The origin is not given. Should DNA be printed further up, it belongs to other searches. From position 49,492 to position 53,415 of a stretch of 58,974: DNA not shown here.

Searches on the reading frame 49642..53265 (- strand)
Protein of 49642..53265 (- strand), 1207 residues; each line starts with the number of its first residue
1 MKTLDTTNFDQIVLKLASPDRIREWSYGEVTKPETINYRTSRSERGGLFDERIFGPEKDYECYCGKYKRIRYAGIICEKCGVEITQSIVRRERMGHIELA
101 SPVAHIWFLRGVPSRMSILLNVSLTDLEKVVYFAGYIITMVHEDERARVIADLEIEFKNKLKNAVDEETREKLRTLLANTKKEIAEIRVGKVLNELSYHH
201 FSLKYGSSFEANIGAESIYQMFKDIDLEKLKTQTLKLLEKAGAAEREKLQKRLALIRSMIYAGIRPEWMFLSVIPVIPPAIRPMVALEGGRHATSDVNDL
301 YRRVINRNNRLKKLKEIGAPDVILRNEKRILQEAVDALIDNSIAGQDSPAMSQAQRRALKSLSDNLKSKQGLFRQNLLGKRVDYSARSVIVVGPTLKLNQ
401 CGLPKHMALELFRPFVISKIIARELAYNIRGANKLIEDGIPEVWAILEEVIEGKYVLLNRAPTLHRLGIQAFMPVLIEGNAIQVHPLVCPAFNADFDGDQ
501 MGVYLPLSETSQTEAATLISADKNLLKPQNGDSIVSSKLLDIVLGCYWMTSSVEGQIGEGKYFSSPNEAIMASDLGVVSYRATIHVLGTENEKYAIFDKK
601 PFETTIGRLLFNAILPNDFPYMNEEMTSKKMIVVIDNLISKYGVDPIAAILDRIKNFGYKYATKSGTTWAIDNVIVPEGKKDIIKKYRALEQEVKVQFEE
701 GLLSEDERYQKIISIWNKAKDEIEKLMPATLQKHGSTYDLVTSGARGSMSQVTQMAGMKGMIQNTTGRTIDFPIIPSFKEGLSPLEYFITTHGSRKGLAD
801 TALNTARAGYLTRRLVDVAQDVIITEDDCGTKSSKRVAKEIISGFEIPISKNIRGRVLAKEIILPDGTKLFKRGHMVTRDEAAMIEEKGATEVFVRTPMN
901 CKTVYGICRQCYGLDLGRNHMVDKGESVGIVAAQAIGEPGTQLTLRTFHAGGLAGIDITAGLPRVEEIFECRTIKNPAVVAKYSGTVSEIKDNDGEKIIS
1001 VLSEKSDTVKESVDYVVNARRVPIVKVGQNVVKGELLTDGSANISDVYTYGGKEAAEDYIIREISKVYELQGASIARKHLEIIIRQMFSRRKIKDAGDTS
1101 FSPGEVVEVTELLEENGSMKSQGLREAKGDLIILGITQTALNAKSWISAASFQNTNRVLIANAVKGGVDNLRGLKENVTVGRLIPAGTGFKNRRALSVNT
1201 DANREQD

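Call 18: search_protein_families(library=ncbifam, proteins=[window:49642-53265:-], max_evalue=0.00001)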
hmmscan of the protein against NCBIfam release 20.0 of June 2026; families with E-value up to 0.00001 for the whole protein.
window:49642-53265:- (1207 aa): 12 families
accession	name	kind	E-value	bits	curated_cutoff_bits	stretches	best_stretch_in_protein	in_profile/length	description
TIGR02386.1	rpoC_TIGR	equivalog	0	1470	963.5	1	12-1194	2-1146/1147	DNA-directed RNA polymerase subunit beta'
NF011498.0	PRK14906.1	equivalog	0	1269.6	1437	2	194-1196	240-1242/1459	DNA-directed RNA polymerase subunit beta'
NF007172.0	PRK09603.1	equivalog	0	1134.3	5372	3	191-954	1546-2306/2890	DNA-directed RNA polymerase subunit beta/beta'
NF011417.0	PRK14844.1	equivalog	0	1036.7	4632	3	186-953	1584-2361/2839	DNA-directed RNA polymerase subunit beta/beta'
NF002729.0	PRK02625.1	equivalog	5.5e-207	689.3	1117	2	209-587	184-559/626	DNA-directed RNA polymerase subunit gamma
TIGR02387.1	rpoC1_cyan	equivalog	1.4e-200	668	975.9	2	211-587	180-553/619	DNA-directed RNA polymerase subunit gamma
NF002724.0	PRK02597.1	equivalog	3.5e-160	534.9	1878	2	620-953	9-346/1338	DNA-directed RNA polymerase subunit beta'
TIGR02388.1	rpoC2_cyan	equivalog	6.4e-148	494.3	467.4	2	627-953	8-337/1230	DNA-directed RNA polymerase subunit beta''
NF006336.0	PRK08566.1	equivalog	1.3e-93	314.7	819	4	8-420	8-359/883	DNA-directed RNA polymerase subunit A'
TIGR02390.1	RNA_pol_rpoA1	equivalog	3.2e-86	290.3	1042.55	4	260-425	196-359/867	DNA-directed RNA polymerase subunit A'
TIGR02389.1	RNA_pol_rpoA2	equivalog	4.1e-31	108.3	420.65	1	919-1033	38-152/367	DNA-directed RNA polymerase subunit A''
NF011491.0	PRK14898.1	equivalog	1.1e-18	66.8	783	1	1133-1192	786-845/860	DNA-directed RNA polymerase subunit A''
